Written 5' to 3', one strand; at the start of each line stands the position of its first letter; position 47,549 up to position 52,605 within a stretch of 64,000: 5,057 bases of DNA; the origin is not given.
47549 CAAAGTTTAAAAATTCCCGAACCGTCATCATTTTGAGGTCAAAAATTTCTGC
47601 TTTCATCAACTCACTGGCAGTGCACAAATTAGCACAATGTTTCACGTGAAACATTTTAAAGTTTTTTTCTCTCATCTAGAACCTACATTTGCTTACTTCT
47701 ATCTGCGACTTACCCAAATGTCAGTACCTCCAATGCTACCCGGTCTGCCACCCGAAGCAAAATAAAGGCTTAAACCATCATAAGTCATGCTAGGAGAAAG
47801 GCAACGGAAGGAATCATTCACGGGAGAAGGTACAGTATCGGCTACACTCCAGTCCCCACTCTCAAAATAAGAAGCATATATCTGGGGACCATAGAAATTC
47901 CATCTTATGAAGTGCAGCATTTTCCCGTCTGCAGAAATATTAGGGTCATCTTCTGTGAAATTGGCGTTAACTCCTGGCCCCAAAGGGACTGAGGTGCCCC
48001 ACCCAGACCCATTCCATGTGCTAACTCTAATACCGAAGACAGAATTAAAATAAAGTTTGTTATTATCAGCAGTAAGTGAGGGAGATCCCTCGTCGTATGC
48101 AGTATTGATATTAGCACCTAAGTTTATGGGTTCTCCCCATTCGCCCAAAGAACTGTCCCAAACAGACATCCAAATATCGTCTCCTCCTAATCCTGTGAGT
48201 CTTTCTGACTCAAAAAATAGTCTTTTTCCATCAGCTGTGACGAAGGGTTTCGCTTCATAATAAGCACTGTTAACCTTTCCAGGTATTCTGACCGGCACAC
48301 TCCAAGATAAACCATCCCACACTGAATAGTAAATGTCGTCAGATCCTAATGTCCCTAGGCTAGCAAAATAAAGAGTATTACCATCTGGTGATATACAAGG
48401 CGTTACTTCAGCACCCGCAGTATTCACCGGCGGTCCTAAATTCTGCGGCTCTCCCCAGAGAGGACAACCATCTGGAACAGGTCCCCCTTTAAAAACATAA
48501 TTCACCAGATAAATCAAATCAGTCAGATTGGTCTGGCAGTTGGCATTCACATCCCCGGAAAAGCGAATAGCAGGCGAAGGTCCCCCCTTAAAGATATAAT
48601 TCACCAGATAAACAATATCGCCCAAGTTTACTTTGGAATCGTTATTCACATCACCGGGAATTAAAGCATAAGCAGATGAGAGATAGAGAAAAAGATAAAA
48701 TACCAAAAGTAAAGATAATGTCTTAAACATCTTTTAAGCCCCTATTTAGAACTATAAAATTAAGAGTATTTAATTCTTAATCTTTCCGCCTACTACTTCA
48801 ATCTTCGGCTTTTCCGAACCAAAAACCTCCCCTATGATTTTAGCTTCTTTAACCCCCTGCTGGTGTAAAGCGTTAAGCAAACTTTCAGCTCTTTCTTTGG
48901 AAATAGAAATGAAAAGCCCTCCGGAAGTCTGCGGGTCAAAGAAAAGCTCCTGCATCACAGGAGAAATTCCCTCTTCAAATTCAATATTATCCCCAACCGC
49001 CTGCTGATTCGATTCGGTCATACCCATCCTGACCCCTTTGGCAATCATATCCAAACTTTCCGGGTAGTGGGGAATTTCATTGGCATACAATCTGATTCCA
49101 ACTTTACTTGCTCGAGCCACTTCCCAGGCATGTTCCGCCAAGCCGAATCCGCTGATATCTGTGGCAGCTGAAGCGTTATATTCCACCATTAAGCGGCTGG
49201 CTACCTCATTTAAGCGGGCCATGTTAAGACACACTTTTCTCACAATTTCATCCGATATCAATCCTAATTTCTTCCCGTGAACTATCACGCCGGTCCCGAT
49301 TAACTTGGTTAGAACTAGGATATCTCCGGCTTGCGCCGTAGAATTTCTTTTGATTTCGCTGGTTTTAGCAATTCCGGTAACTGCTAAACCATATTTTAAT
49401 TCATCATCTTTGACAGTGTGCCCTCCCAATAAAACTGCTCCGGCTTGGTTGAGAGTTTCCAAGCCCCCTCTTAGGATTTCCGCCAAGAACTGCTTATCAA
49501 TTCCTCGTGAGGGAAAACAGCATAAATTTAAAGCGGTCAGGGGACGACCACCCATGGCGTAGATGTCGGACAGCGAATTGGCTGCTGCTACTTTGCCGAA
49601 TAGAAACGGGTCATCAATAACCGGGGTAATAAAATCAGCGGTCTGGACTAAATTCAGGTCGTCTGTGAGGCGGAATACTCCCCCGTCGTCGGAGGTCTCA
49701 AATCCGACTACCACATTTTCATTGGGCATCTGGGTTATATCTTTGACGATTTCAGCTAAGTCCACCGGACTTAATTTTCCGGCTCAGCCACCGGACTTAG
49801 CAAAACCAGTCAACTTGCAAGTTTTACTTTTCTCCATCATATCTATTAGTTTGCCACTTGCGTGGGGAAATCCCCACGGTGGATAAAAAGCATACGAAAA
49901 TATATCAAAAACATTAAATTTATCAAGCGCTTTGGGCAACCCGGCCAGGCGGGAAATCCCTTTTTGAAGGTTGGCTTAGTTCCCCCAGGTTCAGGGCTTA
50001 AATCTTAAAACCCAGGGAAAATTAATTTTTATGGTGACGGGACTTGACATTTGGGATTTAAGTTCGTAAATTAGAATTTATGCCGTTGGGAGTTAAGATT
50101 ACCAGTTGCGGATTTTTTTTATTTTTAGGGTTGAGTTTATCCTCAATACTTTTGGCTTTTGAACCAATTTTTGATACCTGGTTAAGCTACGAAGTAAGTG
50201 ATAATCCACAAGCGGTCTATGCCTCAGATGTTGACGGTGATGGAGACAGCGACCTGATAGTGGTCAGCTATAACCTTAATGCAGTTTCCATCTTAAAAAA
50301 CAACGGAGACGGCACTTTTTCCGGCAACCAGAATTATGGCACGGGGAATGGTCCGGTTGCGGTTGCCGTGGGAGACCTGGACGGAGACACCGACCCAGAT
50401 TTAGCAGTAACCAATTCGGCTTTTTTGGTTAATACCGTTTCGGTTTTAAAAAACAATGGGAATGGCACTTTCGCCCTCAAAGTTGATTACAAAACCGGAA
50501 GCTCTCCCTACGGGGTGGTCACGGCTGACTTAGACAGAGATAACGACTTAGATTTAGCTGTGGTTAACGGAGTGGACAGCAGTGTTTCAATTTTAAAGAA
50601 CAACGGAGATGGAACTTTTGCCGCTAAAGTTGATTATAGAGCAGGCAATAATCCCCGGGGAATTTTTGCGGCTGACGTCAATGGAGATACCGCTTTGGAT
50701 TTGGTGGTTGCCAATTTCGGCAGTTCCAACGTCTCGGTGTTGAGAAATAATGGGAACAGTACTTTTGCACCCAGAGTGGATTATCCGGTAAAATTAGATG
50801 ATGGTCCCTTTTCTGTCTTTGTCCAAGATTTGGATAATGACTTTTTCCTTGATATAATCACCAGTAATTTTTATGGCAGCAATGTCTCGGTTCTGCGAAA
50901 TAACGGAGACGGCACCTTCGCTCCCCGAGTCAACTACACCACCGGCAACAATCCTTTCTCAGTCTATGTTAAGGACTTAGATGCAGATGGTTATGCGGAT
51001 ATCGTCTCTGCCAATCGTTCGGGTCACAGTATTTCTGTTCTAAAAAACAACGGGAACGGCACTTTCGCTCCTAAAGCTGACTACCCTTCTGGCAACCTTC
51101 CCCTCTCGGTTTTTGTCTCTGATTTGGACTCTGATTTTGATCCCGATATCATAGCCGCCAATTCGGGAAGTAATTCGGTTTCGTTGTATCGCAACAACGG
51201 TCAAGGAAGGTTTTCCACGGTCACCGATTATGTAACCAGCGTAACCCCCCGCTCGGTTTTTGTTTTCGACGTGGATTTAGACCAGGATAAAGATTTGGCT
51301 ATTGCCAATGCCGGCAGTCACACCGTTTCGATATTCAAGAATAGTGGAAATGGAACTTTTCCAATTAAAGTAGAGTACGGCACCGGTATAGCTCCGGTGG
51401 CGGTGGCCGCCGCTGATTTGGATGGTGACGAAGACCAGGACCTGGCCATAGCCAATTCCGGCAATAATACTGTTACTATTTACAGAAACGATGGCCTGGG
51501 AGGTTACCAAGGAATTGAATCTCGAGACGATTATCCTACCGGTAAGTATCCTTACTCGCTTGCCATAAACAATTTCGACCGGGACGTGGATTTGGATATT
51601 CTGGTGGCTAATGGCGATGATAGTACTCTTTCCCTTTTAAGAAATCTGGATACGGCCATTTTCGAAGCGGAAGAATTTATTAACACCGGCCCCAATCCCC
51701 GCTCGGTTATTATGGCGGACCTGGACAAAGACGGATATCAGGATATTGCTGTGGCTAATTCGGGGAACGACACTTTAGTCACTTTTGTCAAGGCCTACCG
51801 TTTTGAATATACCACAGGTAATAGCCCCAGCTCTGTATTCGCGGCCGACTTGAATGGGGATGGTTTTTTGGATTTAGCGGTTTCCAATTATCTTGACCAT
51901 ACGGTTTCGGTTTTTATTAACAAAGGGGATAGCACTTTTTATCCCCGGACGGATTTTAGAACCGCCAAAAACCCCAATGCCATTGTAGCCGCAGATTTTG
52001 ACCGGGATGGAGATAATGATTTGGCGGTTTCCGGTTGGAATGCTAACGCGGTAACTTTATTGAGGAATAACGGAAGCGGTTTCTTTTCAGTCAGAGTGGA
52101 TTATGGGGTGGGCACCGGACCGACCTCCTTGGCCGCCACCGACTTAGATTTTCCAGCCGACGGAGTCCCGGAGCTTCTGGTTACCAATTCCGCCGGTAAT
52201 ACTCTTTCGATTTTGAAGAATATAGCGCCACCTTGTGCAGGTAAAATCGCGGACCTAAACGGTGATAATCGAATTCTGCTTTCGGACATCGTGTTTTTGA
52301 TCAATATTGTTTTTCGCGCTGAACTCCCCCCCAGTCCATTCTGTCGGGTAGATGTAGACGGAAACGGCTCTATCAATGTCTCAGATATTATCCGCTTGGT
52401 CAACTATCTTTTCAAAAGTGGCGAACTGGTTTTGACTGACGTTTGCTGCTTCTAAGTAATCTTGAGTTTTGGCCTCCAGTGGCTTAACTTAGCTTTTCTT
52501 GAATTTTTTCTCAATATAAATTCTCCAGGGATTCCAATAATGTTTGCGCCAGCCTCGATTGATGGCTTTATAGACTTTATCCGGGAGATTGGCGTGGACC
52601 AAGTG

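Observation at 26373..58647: Seven secreted proteins within 32 kb share a Cys-patterned double dockerin-like module, five of them ending in Cys-Cys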

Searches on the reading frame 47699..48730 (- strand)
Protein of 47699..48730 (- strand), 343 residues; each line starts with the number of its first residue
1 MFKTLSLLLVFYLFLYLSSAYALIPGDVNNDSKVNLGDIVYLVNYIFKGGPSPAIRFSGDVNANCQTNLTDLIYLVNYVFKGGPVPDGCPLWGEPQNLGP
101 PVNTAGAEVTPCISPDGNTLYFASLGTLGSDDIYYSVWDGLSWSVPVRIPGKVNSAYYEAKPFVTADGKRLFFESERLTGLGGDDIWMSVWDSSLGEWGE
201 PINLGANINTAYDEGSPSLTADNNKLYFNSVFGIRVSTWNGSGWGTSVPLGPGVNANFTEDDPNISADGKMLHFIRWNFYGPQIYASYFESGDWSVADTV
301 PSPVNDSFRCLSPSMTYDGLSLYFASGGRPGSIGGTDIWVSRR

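Call 4: search_protein_families(library=pfam, proteins=[window:47699-48730:-], max_evalue=0.01)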
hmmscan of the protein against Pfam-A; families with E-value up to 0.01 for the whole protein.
window:47699-48730:- (343 aa): 2 families
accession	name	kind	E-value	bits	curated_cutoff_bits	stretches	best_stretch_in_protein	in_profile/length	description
PF07676.18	PD40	-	8.6e-25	86.5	20.9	3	98-134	1-37/38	WD40-like Beta Propeller Repeat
PF00404.24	Dockerin_1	-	1.3e-08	35.4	22.9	1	25-79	1-56/57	Dockerin type I domain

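Call 5: search_protein_families(library=ncbifam, proteins=[window:47699-48730:-], max_evalue=0.01)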
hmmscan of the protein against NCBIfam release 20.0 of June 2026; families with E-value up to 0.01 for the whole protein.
window:47699-48730:- (343 aa): 4 families
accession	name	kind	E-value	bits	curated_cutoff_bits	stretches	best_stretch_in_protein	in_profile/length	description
NF053607.1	CHU_0125_OmpA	equivalog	3.1e-31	108.6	620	3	132-230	250-345/639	CHU_0125 family OmpA-like outer membrane integrity protein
NF052230.1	T9SS_PorE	exception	8.1e-25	87.2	600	2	92-230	210-349/648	PorE family type IX secretion system protein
TIGR02800.1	propeller_TolB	equivalog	3e-05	23.1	343.15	1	103-276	232-384/418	Tol-Pal system beta propeller repeat protein TolB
NF049990.1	CellobisidaseCelK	equivalog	0.0091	14.2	1700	0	23-81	827-884/889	cellulose 1,4-beta-cellobiosidase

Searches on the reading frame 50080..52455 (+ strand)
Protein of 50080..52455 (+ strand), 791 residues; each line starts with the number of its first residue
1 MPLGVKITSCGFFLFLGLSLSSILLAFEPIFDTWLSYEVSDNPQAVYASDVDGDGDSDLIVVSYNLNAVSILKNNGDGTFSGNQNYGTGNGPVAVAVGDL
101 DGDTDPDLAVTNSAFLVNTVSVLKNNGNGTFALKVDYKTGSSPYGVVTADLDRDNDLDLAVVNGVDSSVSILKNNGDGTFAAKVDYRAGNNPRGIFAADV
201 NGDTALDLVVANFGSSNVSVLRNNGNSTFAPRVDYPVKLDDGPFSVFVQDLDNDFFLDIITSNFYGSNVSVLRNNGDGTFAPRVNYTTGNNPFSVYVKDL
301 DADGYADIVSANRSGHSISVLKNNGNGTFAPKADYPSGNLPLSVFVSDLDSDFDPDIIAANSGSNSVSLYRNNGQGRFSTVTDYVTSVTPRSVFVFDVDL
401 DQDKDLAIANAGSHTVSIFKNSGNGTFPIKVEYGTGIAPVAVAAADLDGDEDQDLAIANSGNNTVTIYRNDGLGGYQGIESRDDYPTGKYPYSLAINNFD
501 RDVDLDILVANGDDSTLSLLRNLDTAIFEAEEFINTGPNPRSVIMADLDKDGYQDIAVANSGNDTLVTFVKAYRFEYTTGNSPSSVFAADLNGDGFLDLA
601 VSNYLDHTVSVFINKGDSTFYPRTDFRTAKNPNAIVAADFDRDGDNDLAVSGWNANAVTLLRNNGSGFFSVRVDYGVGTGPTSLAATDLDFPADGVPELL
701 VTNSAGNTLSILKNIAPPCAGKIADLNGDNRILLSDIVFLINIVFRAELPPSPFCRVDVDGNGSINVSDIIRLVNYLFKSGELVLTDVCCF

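Call 4: search_protein_families(library=pfam, proteins=[window:50080-52455:+], max_evalue=0.01)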
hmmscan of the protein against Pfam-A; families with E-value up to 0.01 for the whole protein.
window:50080-52455:+ (791 aa): 4 families
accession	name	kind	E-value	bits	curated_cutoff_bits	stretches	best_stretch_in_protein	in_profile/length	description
PF13517.12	FG-GAP_3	-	1.1e-94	311.4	26.9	13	590-650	1-61/61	FG-GAP-like repeat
PF01839.29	FG-GAP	-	4.7e-31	106.6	22.1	4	583-605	2-24/37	FG-GAP repeat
PF00404.24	Dockerin_1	-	3.3e-05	24.5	22.9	1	724-777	2-56/57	Dockerin type I domain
PF12256.14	TcdB_toxin_midN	-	0.00055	19.7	24.8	0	576-610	20-58/181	Insecticide toxin TcdB middle/N-terminal region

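Call 5: search_protein_families(library=ncbifam, proteins=[window:50080-52455:+], max_evalue=0.01)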
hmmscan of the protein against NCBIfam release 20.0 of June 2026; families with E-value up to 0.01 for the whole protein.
window:50080-52455:+ (791 aa): 0 families
